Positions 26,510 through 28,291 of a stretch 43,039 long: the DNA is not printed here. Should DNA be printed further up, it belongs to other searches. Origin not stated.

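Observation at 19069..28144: Candidate undescribed cell-surface module: tail-anchored acidic helical-repeat protein plus two paralogous multi-domain lipoproteins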

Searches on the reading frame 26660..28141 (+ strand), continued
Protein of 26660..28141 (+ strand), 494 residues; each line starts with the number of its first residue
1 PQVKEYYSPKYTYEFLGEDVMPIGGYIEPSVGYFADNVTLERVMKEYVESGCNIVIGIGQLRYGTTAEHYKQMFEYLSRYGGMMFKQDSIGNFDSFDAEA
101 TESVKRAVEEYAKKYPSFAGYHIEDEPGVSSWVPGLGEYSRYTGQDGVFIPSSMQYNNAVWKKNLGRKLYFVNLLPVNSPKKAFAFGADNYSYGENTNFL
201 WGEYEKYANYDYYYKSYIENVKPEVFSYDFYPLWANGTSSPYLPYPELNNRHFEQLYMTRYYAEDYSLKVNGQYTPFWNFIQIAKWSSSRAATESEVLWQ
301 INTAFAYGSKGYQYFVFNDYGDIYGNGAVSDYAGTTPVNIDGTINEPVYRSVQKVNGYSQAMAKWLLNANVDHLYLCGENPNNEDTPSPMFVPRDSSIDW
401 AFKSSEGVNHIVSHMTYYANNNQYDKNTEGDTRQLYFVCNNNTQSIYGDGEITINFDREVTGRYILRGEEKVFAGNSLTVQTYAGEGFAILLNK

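Call 53: search_solved_structures(query=A3, max_evalue=0.05, show_alignments=5)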
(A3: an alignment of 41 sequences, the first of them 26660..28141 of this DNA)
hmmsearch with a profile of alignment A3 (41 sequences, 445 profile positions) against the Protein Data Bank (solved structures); distinct sequences matched with E-value up to 0.05: 5.
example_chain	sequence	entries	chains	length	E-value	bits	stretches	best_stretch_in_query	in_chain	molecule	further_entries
7x87_A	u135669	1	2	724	3.5e-05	26.2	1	281-352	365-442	Beta-galactosidase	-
7vkx_A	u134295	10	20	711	4.1e-05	25.9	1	282-352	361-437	beta-1,2-glucosyltransferase | Beta-galactosidase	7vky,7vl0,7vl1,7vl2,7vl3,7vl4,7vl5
7vkw_A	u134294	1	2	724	4.2e-05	25.9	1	282-352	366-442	beta-1,2-glucosyltransferase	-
7vkz_A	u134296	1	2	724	4.3e-05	25.9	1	282-352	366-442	beta-1,2-glucosyltransferase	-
5e9a_A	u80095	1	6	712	0.013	17.6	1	193-319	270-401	Beta-galactosidase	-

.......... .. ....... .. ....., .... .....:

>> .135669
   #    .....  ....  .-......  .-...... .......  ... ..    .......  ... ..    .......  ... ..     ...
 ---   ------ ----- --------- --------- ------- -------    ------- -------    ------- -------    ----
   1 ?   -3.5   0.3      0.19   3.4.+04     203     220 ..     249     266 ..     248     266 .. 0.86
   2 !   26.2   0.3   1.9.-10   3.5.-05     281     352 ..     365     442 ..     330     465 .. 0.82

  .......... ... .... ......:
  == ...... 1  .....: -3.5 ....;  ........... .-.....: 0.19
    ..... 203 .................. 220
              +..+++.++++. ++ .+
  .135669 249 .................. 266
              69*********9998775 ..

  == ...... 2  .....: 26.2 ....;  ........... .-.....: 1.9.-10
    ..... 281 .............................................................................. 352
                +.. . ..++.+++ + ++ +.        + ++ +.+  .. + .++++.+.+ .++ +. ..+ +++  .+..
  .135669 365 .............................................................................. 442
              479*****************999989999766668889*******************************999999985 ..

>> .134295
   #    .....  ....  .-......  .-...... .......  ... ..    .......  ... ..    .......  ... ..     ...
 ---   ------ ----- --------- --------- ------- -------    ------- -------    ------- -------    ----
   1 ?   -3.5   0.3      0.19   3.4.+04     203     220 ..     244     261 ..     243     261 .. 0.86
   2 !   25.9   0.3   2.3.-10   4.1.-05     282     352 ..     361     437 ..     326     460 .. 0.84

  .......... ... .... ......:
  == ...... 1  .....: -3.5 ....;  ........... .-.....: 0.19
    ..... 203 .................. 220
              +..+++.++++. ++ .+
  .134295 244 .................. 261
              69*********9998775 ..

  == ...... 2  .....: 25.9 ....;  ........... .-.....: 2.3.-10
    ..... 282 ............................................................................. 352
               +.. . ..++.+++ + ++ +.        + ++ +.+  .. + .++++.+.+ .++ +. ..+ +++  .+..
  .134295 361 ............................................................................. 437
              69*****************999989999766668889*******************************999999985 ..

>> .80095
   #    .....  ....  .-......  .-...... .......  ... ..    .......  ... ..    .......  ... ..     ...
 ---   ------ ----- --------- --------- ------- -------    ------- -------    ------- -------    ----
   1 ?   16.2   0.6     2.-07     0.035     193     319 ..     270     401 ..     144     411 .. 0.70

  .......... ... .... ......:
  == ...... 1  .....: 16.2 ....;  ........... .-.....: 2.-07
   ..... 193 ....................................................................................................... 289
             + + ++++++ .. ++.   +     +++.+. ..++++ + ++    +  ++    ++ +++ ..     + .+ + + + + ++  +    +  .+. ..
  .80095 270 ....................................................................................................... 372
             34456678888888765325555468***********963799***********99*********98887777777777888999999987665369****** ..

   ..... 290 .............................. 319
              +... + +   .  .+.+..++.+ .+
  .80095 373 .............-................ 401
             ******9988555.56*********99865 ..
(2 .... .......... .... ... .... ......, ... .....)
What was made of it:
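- On Clan GH-A / GH42-like glycoside hydrolase domain (g2, g3 C-terminus): The HMM alignment to 5E9A puts the GH42 LME nucleophile on Ile281, and the next residue is Gln282 (call 53).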

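Call 54: list_cluster_members(proteins=[L062:9965-11086:+, P0024, P0047, P0016, P0034])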
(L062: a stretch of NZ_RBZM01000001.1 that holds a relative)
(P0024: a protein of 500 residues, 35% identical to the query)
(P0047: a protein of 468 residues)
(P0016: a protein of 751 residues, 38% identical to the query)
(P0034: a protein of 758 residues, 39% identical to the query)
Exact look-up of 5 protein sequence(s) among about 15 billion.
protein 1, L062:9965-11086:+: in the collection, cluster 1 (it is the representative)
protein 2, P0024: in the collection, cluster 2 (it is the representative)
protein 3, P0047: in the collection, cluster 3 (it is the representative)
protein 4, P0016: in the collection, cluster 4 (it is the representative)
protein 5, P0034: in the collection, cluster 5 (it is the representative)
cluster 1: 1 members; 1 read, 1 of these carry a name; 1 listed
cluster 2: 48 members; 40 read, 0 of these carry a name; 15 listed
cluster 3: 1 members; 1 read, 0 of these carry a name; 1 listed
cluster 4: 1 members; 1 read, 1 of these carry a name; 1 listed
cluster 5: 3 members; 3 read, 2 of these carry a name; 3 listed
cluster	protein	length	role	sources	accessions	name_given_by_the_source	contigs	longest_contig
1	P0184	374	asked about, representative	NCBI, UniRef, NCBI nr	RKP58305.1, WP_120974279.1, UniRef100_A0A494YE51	hypothetical protein D7Z26_02060 [Cohnella endophytica] | Glycoside hydrolase family 42 N-terminal domain-containing protein n=1 Tax=Cohnella ... | beta-galactosidase [Cohnella endophytica]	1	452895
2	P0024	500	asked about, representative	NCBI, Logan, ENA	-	-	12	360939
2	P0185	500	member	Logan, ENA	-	-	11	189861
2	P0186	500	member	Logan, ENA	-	-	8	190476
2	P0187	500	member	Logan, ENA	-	-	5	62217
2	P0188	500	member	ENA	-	-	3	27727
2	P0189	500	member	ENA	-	-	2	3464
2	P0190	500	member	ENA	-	-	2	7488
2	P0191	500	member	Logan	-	-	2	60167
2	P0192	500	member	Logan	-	-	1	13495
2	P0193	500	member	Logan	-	-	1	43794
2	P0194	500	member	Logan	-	-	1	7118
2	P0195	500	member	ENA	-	-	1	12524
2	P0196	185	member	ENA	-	-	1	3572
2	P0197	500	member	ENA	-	-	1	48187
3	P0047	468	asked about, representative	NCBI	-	-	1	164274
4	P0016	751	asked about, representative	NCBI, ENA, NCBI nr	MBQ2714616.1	MAG: leucine-rich repeat domain-containing protein [Clostridia bacterium] | leucine-rich repeat domain-containing protein [Clostridia bacterium]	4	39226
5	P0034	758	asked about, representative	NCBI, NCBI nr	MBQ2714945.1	MAG: hypothetical protein IJF76_04890 [Clostridia bacterium] | hypothetical protein [Clostridia bacterium]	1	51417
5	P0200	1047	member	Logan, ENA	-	-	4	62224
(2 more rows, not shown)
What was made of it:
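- RefSeq and UniRef name a Cohnella member "beta-galactosidase" and "GH42 N-terminal domain-containing" (call 54).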

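Call 56: find_encoding_contigs(protein=P0200, flank=10000, max_places=4)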
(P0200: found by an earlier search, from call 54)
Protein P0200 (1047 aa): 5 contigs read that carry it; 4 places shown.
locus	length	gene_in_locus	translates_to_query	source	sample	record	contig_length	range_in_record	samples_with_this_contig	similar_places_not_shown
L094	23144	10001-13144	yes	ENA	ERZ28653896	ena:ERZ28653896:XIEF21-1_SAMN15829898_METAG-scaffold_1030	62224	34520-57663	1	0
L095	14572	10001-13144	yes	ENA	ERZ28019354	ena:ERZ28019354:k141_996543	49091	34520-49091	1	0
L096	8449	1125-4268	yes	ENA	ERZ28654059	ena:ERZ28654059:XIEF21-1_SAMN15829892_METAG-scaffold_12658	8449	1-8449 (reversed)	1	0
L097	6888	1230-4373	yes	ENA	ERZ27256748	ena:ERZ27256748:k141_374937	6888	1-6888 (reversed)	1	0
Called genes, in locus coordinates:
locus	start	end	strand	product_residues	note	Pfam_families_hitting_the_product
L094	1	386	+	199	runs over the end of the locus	PF02224:Cytidylate_kin (faint), PF13189:Cytidylate_kin2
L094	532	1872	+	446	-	PF01120:Alpha_L_fucos, PF14871:GHL6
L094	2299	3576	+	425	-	-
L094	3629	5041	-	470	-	PF01235:Na_Ala_symp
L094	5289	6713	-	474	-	PF01554:MatE, PF03023:MurJ, PF01554:MatE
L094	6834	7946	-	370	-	PF01128:IspD, PF12804:NTP_transf_3, PF02542:YgbB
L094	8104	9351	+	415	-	PF06134:RhaA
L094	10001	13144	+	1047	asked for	-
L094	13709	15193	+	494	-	PF00860:Xan_ur_permease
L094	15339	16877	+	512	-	PF00474:SSF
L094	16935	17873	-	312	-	PF00126:HTH_1, PF03466:LysR_substrate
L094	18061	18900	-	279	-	-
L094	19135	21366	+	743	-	PF02901:PFL-like, PF01228:Gly_radical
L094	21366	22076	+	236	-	PF13353:Fer4_12, PF04055:Radical_SAM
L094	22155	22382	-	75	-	PF13560:HTH_31, PF12844:HTH_19, PF01381:HTH_3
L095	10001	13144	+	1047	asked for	-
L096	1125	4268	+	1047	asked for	-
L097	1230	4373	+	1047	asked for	-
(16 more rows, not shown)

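Call 70: search_protein_families(library=ncbifam, proteins=[window:26660-28141:+, L062:9965-11086:+, P0047, P0024, P0085], max_evalue=1)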
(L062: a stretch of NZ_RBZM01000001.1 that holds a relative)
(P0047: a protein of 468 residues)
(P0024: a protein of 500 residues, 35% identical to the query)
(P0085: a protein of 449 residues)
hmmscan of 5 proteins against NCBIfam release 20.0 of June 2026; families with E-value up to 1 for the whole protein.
window:26660-28141:+ (494 aa): 0 families

L062:9965-11086:+ (374 aa): 1 family
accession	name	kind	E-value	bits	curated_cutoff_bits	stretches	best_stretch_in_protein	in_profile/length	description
NF007901.0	PRK10610.1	equivalog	0.09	12.9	189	1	42-83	28-68/129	chemotaxis response regulator CheY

P0047 (468 aa): 1 family
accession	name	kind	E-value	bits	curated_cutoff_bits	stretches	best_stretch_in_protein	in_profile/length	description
NF004191.0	PRK05646.1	equivalog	0.15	11.2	491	1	265-367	77-182/310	lipid A biosynthesis lauroyl acyltransferase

P0024 (500 aa): 0 families

P0085 (449 aa): 1 family
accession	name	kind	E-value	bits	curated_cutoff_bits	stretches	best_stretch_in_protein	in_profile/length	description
TIGR02446.1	FadI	equivalog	0.094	11.8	711.55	1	367-419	252-304/430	acetyl-CoA C-acyltransferase FadI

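Call 71: find_encoding_contigs(protein=P0010, flank=8000, max_places=1)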
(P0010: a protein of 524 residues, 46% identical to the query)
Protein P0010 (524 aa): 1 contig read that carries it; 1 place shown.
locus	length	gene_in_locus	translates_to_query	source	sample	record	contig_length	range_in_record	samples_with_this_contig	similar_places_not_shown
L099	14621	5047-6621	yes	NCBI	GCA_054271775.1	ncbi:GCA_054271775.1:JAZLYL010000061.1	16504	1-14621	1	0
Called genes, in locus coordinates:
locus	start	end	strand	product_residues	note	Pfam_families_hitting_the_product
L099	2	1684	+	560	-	?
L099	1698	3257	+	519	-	-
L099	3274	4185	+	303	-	PF00528:BPD_transp_1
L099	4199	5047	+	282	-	PF00528:BPD_transp_1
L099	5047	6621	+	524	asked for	-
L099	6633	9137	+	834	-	PF09479:Flg_new (faint), PF18998:Flg_new_2 (weak)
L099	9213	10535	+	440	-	-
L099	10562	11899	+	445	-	-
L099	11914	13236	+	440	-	-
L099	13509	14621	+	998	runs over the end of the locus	?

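Call 72: find_encoding_contigs(protein=P0025, flank=8000, max_places=1)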
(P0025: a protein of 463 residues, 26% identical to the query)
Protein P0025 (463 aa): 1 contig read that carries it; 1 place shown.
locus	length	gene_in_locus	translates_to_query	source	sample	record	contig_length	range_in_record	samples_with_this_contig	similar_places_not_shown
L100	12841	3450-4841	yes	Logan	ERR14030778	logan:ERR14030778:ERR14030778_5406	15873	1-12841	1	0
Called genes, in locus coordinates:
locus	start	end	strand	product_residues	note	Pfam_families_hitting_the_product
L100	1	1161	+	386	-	?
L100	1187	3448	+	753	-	-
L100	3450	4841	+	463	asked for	-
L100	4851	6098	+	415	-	-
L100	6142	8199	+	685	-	-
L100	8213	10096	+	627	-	PF16126:DUF4838 (weak)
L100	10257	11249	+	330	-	-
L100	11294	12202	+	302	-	PF01565:FAD_binding_4, PF02873:MurB_C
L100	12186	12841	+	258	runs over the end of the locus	PF02811:PHP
